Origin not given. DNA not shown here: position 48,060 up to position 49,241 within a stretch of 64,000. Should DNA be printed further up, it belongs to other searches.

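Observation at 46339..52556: Candidate undescribed sugar-salvage to nucleotide-sugar pathway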

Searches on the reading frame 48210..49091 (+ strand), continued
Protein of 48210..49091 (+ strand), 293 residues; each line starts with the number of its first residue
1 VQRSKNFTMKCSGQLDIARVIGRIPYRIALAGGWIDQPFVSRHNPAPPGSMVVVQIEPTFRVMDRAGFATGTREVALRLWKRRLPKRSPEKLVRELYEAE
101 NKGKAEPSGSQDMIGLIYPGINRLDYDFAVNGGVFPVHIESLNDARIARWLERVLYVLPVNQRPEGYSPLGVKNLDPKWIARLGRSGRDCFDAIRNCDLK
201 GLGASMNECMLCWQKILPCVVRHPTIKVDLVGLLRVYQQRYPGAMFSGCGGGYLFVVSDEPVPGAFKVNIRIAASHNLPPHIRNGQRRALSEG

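Call 42: fold_search(model_id=the predicted structure, library=pdb)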
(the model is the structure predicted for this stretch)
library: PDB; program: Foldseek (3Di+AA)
matches with E <= 10: 220; with E <= 0.001: 124
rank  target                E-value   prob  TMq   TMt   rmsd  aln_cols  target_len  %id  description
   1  4usk_A                2.6e-08  1.00  0.63  0.53   6.5       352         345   13  Unravelling the B. pseudomallei heptokinase WcbL: from Structure to Drug Discovery. (released 2016-01-13)
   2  1vis                  3.0e-08  1.00  0.58  0.53   5.9       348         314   10  Crystal structure of mevalonate kinase (released 2003-12-30)
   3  4usm_A                1.3e-07  1.00  0.64  0.54   7.3       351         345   13  WcbL complex with glycerol bound to sugar site (released 2016-01-13)
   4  9iip                  3.3e-07  1.00  0.63  0.51   5.1       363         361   14  Fucokinase part of FKP with beta-L-fucose 1-phosphate (released 2025-03-05)
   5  1kkh                  4.0e-07  1.00  0.56  0.51   6.5       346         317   10  Crystal Structure of the Methanococcus jannaschii Mevalonate Kinase (released 2002-03-27)
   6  3k85_A                4.0e-07  1.00  0.49  0.46   9.4       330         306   14  Crystal structure of a D-glycero-D-manno-heptose 1-phosphate kinase from Bacteriodes thetaiotaomicron (released 2009-12-08)
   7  9iit_A                1.3e-06  1.00  0.63  0.21   6.7       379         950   13  Full length structure of FKP in complex with GTP and GDP (released 2025-03-05)
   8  2hfs_A                2.0e-06  1.00  0.49  0.44   8.7       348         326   16  Crystal structure of L. major mevalonate kinase (released 2007-04-17)
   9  2hfu_B                2.3e-06  1.00  0.48  0.43   8.9       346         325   16  Crystal structure of L. major mevalonate kinase in complex with R-mevalonate (released 2007-04-17)
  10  4dpw_A                2.3e-06  1.00  0.50  0.45   8.8       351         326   12  Crystal structure of Staphylococcus epidermidis D283A mevalonate diphosphate decarboxylase complexed with mevalonate d (released 2012-07-11)
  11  4n3o_B                3.1e-06  1.00  0.46  0.43  13.8       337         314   13  2.4 Angstrom Resolution Crystal Structure of Putative Sugar Kinase from Campylobacter jejuni. (released 2013-10-16)
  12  3qt5_B                3.1e-06  1.00  0.45  0.41  10.7       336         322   11  Crystal structure of Staphylococcus epidermidis mevalonate diphosphate decarboxylase (released 2011-05-11)
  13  4dpw_E                3.3e-06  1.00  0.54  0.48   7.7       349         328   12  Crystal structure of Staphylococcus epidermidis D283A mevalonate diphosphate decarboxylase complexed with mevalonate d (released 2012-07-11)
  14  1s4e_B                4.0e-06  1.00  0.55  0.51   7.9       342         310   13  Pyrococcus furiosus galactokinase in complex with galactose, ADP and magnesium (released 2004-04-06)
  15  1s4e_F                4.5e-06  1.00  0.54  0.45   7.5       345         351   11  Pyrococcus furiosus galactokinase in complex with galactose, ADP and magnesium (released 2004-04-06)
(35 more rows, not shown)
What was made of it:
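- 48234..49091 (+): Minimal GHMP-fold anomeric sugar kinase, L-fucokinase-like (285 aa). Foldseek top hits are the heptokinase WcbL, the Fkp fucokinase domain 9iip, GalK and mevalonate kinase (call 42).
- On GHMP kinase superfamily: Foldseek finds 124 PDB hits at E<=1e-3, all of the top 50 GHMP members, with TM 0.63 to WcbL and Fkp (call 42).
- Closest known: HldE / HldA-HldC and HddA-HddC. Same: HddA and WcbL are GHMP anomeric kinases (call 42).
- The heptokinase WcbL is the top Foldseek hit for the kinase (call 42).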

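Call 48: find_encoding_contigs(protein=P0001, flank=3000, max_places=3)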
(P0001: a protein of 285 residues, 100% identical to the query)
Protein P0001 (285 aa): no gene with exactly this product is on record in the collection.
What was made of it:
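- Tried and rejected: Exact look-up of the window's own kinase (call 48).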

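Call 51: search_protein_families(library=pfam, proteins=[L060:2933-4597:+, L065:5071-5967:-, L068:13582-15081:+, L044:3648-4553:-, L013:11606-13984:-, L084:2697-3788:+, L075:7846-8742:-, L078:13348-14919:-, L009:7634-8488:+, L011:11743-12450:+], max_evalue=0.001)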
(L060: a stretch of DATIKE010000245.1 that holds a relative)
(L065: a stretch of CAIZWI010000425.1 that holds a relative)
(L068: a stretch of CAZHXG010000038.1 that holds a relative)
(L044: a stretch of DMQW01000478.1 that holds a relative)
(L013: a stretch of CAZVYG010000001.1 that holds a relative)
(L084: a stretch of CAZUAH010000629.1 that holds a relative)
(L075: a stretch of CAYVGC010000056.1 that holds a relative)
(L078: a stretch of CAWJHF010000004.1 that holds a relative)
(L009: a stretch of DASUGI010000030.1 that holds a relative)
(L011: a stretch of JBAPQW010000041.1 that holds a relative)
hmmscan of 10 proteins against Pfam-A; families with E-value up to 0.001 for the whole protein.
L060:2933-4597:+ (555 aa): 1 family
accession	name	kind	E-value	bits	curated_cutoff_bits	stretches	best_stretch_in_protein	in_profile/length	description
PF01120.23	Alpha_L_fucos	-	2.8e-69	234.6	25.2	1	139-459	11-344/345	Alpha-L-fucosidase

L065:5071-5967:- (299 aa): 5 families
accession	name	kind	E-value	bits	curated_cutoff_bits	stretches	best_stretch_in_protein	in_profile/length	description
PF12833.13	HTH_18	-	1.2e-20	74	33.6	1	219-297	1-79/80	Helix-turn-helix domain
PF00165.29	HTH_AraC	-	1.2e-17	64.1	26.6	2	265-295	11-40/42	Bacterial regulatory helix-turn-helix proteins, AraC family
PF02311.25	AraC_binding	-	1.4e-12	47.9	21.1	1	52-157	8-114/135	AraC-like ligand binding domain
PF07883.17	Cupin_2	-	3.8e-05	23.8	27.2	1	72-114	23-65/70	Cupin domain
PF14525.12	AraC_binding_2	-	0.00099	19.3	27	0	33-105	25-93/173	AraC-binding-like domain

L068:13582-15081:+ (500 aa): 3 families
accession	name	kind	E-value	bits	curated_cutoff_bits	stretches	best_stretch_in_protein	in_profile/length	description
PF07690.21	MFS_1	-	1.7e-21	77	33.4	1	37-235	6-187/347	Major Facilitator Superfamily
PF03137.26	OATP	-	1.5e-06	27.3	25.8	1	309-401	287-376/545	Organic Anion Transporter Polypeptide (OATP) family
PF05977.19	MFS_3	-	0.00087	18.3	27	1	57-166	40-147/524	Transmembrane secretion effector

L044:3648-4553:- (302 aa): 5 families
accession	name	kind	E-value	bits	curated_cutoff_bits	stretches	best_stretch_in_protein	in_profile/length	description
PF20434.5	BD-FAE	-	7.6e-23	81.6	26.8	1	60-254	4-215/215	BD-FAE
PF07859.19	Abhydrolase_3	-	3.9e-14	53.3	25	1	77-272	6-207/210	alpha/beta hydrolase fold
PF00326.27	Peptidase_S9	-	2.7e-13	50.4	22.6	1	222-274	136-190/213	Prolyl oligopeptidase family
PF00135.34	COesterase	-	6.2e-07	29.2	27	1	60-161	91-202/515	Carboxylesterase family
PF01738.24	DLH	-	7.2e-06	26.2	21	0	229-275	144-190/217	Dienelactone hydrolase family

L013:11606-13984:- (793 aa): 3 families
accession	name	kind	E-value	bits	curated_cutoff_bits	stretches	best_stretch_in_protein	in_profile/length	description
PF22124.2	Glyco_hydro_95_cat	-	5.3e-180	599.1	27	1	316-713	2-408/408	Glycosyl hydrolase family 95 catalytic domain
PF14498.12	Glyco_hyd_65N_2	-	4.9e-76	256.3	27.7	1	56-292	1-233/234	Glycosyl hydrolase family 65, N-terminal domain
PF21307.2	Glyco_hydro_95_C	-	3.2e-23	82.5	27.6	1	715-778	1-64/94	Glycoside hydrolase family 95, C-terminal domain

L084:2697-3788:+ (364 aa): 3 families
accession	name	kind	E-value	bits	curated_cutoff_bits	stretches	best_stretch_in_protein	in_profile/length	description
PF00483.29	NTP_transferase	-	1.7e-31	110.1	21.2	1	4-291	2-243/245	Nucleotidyl transferase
PF22640.1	ManC_GMP_beta-helix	-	2.3e-13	50.3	27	1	303-351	5-51/55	MannoseP isomerase/GMP-like beta-helix domain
PF12804.13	NTP_transf_3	-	1e-07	32.7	27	1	4-125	1-108/160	MobA-like NTP transferase domain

L075:7846-8742:- (299 aa): 2 families
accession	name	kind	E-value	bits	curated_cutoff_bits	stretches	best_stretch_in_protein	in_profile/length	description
PF00483.29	NTP_transferase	-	1e-07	32.3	21.2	1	7-170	3-153/245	Nucleotidyl transferase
PF12804.13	NTP_transf_3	-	0.00014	22.5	27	1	7-58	2-52/160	MobA-like NTP transferase domain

L078:13348-14919:- (524 aa): 2 families
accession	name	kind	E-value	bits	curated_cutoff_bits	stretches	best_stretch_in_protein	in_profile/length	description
PF02782.22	FGGY_C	-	3.3e-23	83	27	1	293-472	2-198/198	FGGY family of carbohydrate kinases, C-terminal domain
PF00370.27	FGGY_N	-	1.3e-18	67.9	28.8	1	132-283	97-245/245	FGGY family of carbohydrate kinases, N-terminal domain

L009:7634-8488:+ (285 aa): 5 families
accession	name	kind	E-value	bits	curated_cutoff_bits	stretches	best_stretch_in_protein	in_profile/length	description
PF04321.23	RmlD_sub_bind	-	8.8e-45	153.4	27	1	7-272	3-273/287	RmlD substrate binding domain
PF01370.27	Epimerase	-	1.4e-20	74.2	20.9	1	8-141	2-155/240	NAD dependent epimerase/dehydratase family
PF16363.11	GDP_Man_Dehyd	-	4.2e-11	43.3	27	1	40-141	58-166/332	GDP-mannose 4,6 dehydratase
PF07993.18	NAD_binding_4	-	6.8e-06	25.9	20.1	1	60-149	91-203/258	Male sterility protein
PF02719.21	Polysacc_synt_2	-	0.0007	19.3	20.2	0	47-141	67-151/293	Polysaccharide biosynthesis protein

L011:11743-12450:+ (236 aa): 9 families
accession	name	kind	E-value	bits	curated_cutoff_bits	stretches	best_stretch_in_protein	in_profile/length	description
PF13174.12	TPR_6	-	5.4e-14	52.2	26.3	2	93-123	2-32/33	Tetratricopeptide repeat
PF13428.12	TPR_14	-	1.6e-11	44.2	23.5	0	92-125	2-35/44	Tetratricopeptide repeat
PF09976.15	TPR_21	-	2.9e-11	43.9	25.5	2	111-190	59-138/193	Tetratricopeptide repeat-like domain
PF13432.12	TPR_16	-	2.4e-10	41.1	32.7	2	133-199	2-65/65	Tetratricopeptide repeat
PF07719.23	TPR_2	-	2.6e-09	36.9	27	0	167-197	3-33/34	Tetratricopeptide repeat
PF13424.12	TPR_12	-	2.1e-06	28.2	30.1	1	93-159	5-76/77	Tetratricopeptide repeat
PF14559.12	TPR_19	-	4.9e-06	27.2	25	1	101-164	1-62/68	Tetratricopeptide repeat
PF24575.1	TPR_Slam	-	8.4e-05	23.4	35.2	0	167-197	49-79/104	Surface lipoprotein assembly modifier, N-terminal TPR repeats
PF13525.12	YfiO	-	0.00024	21.4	25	1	94-204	8-129/203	Outer membrane lipoprotein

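Call 53: search_protein_families(library=ncbifam, proteins=[L068:13582-15081:+, L078:13348-14919:-, L075:7846-8742:-, L084:2697-3788:+, L060:2933-4597:+, L009:7634-8488:+, L003:11564-12175:+], max_evalue=0.00001)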
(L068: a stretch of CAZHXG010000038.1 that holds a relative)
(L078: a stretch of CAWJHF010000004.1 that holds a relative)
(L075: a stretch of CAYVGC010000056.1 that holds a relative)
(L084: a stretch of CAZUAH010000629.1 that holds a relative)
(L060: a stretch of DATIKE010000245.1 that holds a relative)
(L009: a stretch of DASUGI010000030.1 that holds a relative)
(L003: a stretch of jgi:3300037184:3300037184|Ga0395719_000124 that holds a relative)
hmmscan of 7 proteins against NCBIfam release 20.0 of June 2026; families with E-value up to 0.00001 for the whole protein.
L068:13582-15081:+ (500 aa): 5 families
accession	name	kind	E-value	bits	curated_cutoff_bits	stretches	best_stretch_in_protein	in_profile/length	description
TIGR00885.1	fucP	equivalog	7.5e-90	302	280.4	2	26-237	2-221/410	L-fucose:H+ symporter permease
NF007524.0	PRK10133.1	equivalog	4.6e-85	286.1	427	2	21-178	20-177/438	L-fucose:H+ symporter permease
TIGR01272.1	gluP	subfamily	2.1e-52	178.6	202.55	2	310-484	135-310/310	glucose/galactose MFS transporter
NF046060.1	NagP_SO3503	equivalog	1.4e-40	139.5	625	2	26-245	5-225/423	N-acetylglucosamine MFS transporter NagP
TIGR00893.1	2A0114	subfamily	3e-06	26.4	395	1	52-226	19-171/399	D-galactonate transporter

L078:13348-14919:- (524 aa): 9 families
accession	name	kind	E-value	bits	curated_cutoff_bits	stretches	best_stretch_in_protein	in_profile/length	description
TIGR01312.1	XylB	equivalog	2.4e-65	220.9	380.25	1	6-517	1-478/481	xylulokinase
NF008187.0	PRK10939.1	equivalog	1.8e-21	76.4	528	1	125-298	91-266/521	autoinducer-2 kinase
NF011601.0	PRK15027.1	equivalog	2e-19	69.4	912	1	47-447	31-410/484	xylulokinase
TIGR01314.1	gntK_FGGY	equivalog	7.4e-15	54.4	648.55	1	174-470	137-448/505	gluconokinase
NF003154.0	PRK04123.1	equivalog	2.2e-12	46.5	428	1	347-519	361-534/554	ribulokinase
TIGR01311.1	glycerol_kin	equivalog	6.8e-10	37.9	590.35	0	403-471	388-449/496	glycerol kinase GlpK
TIGR02628.1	fuculo_kin_coli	equivalog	1.4e-08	34.1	470.9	1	138-312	104-274/465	L-fuculokinase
NF000756.0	PRK00047.1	subfamily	5.4e-06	25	498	0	426-468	406-448/502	glycerol kinase GlpK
TIGR01234.1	L-ribulokinase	equivalog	8.3e-06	24.8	583.25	0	353-517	360-525/536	ribulokinase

L075:7846-8742:- (299 aa): 2 families
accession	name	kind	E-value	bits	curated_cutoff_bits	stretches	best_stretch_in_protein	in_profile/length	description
TIGR03992.1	Arch_glmU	subfamily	6.8e-08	31.8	292.1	1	7-182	4-154/393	bifunctional sugar-1-phosphate nucleotidylyltransferase/acetyltransferase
NF041313.1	UDPGP_AglF_Halo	equivalog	8.7e-06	25.3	400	0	8-180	5-158/234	UTP--glucose-1-phosphate uridylyltransferase AglF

L084:2697-3788:+ (364 aa): 2 families
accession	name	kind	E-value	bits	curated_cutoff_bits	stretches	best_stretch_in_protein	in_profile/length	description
TIGR01479.1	GMP_PMI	equivalog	2.6e-74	250.7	372.95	1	4-356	3-346/467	mannose-1-phosphate guanylyltransferase/mannose-6-phosphate isomerase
NF012004.0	PRK15460.1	equivalog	1.3e-53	182.3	859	1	3-356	7-353/478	mannose-1-phosphate guanyltransferase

L060:2933-4597:+ (555 aa): 0 families

L009:7634-8488:+ (285 aa): 5 families
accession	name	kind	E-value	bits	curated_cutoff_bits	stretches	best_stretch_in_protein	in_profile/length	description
TIGR01214.1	rmlD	equivalog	2.2e-44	151.7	224.05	1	7-273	2-274/285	dTDP-4-dehydrorhamnose reductase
NF007440.0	PRK09987.1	equivalog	7.9e-10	38.5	308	1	57-213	54-216/299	dTDP-4-dehydrorhamnose reductase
TIGR01179.1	galE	equivalog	1.8e-09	36.9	262.3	1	40-140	53-157/332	UDP-glucose 4-epimerase GalE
NF043036.1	ErythonDh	equivalog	4.8e-06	26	325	0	37-141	55-162/321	D-erythronate dehydrogenase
TIGR01181.1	dTDP_gluc_dehyt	equivalog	5.4e-06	25.7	365.1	0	41-155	57-178/321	dTDP-glucose 4,6-dehydratase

L003:11564-12175:+ (204 aa): 8 families
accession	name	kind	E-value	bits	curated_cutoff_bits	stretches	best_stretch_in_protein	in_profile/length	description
NF006530.0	PRK08999.1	equivalog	1.1e-35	123.2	245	1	73-197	4-129/315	Nudix family hydrolase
TIGR00586.1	mutt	equivalog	1e-31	109.6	97.9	1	84-198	15-129/129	8-oxo-dGTP diphosphatase MutT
NF008044.0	PRK10776.1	equivalog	1e-27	96.5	148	1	87-198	17-128/130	8-oxo-dGTP diphosphatase MutT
NF007834.0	PRK10546.1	equivalog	5.5e-27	94.2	156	1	74-195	3-124/135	pyrimidine (deoxy)nucleoside triphosphate diphosphatase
NF012016.0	PRK15472.1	equivalog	2.6e-06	27.2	95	0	90-137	20-67/141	nucleoside triphosphatase NudI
NF003790.0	PRK05379.2-2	equivalog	2.9e-06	26.6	403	1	71-134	212-275/354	bifunctional nicotinamide mononucleotide adenylyltransferase/ADP-ribose pyrophosphatase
NF003787.0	PRK05379.1-4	equivalog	5.7e-06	25.5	449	1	68-137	200-269/346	bifunctional nicotinamide-nucleotide adenylyltransferase/Nudix hydroxylase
TIGR02705.1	nudix_YtkD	equivalog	5.8e-06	25.9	154.4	1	98-132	42-76/156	RNA deprotection pyrophosphohydrolase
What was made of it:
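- FucP scores above its equivalog cut-off (call 53).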

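Call 59: search_solved_structures(query=A1, max_evalue=1, show_alignments=2)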
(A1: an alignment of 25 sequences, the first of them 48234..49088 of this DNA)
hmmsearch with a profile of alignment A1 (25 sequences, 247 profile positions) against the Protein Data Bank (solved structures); distinct sequences matched with E-value up to 1: 14.
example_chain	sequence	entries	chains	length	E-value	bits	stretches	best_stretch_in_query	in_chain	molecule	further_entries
9iip_A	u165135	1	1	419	4.3e-15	59.4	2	147-236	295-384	L-fucokinase/L-fucose-1-P guanylyltransferase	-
5yys_A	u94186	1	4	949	6e-14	55.6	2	148-236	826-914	L-fucokinase, L-fucose-1-P guanylyltransferase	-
9iit_A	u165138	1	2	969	6.2e-14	55.6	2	148-236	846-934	L-fucokinase/L-fucose-1-P guanylyltransferase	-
3k85_A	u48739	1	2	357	3.1e-09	40.2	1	46-236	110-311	D-glycero-D-manno-heptose 1-phosphate kinase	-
4n3o_A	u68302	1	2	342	1.9e-07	34.3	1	70-231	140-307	Putative D-glycero-D-manno-heptose 7-phosphate kinase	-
4usm_A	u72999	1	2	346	2.6e-06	30.6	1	24-231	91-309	PUTATIVE SUGAR KINASE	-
4usk_A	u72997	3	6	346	3.2e-06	30.4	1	24-231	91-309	PUTATIVE SUGAR KINASE | SUGAR KINASE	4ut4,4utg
1kkh_A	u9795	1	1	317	0.00051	23.1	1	125-238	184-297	Mevalonate Kinase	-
1vis_A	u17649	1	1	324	0.00054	23.1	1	125-238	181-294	Mevalonate kinase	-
5cwf_A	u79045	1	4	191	0.022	17.7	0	148-187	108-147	Designed helical repeat protein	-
2x7i_A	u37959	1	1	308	0.041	16.9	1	156-234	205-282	MEVALONATE KINASE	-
2hfs_A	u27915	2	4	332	0.15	15.1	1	165-235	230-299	Mevalonate kinase, putative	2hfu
2oi2_A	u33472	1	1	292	0.17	14.9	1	158-231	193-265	Mevalonate kinase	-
8teb_A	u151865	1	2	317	0.45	13.5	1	210-240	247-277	Mevalonate kinase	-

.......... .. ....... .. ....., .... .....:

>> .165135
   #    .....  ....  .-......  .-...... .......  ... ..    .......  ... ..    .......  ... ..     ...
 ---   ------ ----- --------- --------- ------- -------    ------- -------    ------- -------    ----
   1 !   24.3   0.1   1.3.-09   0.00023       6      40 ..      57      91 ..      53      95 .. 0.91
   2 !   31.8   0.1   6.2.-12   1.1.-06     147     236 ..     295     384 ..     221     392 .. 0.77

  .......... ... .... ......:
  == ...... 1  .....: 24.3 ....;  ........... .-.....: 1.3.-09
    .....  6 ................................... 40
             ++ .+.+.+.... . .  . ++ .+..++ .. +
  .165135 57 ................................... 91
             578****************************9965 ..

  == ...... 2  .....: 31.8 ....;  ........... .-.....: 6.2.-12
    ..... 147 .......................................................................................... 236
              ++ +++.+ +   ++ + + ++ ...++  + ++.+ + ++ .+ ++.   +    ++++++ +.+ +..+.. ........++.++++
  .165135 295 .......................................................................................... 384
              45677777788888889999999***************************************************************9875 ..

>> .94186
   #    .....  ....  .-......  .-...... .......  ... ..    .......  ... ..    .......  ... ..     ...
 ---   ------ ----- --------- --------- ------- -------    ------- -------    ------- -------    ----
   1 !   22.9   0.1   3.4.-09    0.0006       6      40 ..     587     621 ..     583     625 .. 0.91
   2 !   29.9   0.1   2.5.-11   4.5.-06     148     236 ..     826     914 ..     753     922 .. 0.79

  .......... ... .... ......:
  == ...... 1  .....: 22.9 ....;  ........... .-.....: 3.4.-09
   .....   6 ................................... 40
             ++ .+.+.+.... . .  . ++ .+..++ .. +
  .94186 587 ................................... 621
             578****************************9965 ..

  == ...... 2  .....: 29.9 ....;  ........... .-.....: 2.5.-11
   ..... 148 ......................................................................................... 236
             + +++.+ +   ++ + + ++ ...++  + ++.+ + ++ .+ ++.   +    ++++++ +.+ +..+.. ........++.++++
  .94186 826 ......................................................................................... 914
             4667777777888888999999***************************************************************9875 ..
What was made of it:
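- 48234..49091 (+): In a profile search Fkp is best at E 4e-15 (call 59).
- Closest solved relative is the Fkp fucokinase domain (call 59).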

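Call 68: find_encoding_contigs(protein=P0177, flank=7000, max_places=3)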
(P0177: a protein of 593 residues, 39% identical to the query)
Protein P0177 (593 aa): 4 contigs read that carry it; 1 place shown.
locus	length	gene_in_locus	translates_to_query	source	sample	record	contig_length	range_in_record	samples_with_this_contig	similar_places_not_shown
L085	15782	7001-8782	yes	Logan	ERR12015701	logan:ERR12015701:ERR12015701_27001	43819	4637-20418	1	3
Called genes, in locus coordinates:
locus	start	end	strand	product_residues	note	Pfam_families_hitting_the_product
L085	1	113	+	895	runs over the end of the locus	PF01841:Transglut_core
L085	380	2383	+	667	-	PF14508:GH97_N, PF10566:Glyco_hydro_97, PF14509:GH97_C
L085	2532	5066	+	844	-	PF18962:Por_Secre_tail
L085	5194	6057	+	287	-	PF00583:Acetyltransf_1, PF13508:Acetyltransf_7 (weak), PF13673:Acetyltransf_10 (faint), PF18014:Acetyltransf_18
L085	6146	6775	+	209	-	-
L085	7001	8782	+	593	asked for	PF05336:rhaM, PF01467:CTP_transf_like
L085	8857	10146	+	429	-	PF03137:OATP (faint), PF07690:MFS_1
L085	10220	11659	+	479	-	PF01120:Alpha_L_fucos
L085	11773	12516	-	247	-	PF01346:FKBP_N, PF00254:FKBP_C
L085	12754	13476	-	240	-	PF10108:DNA_pol_B_exo2, PF13482:RNase_H_2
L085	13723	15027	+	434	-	PF15418:DUF4625 (weak)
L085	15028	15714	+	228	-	PF05430:Methyltransf_30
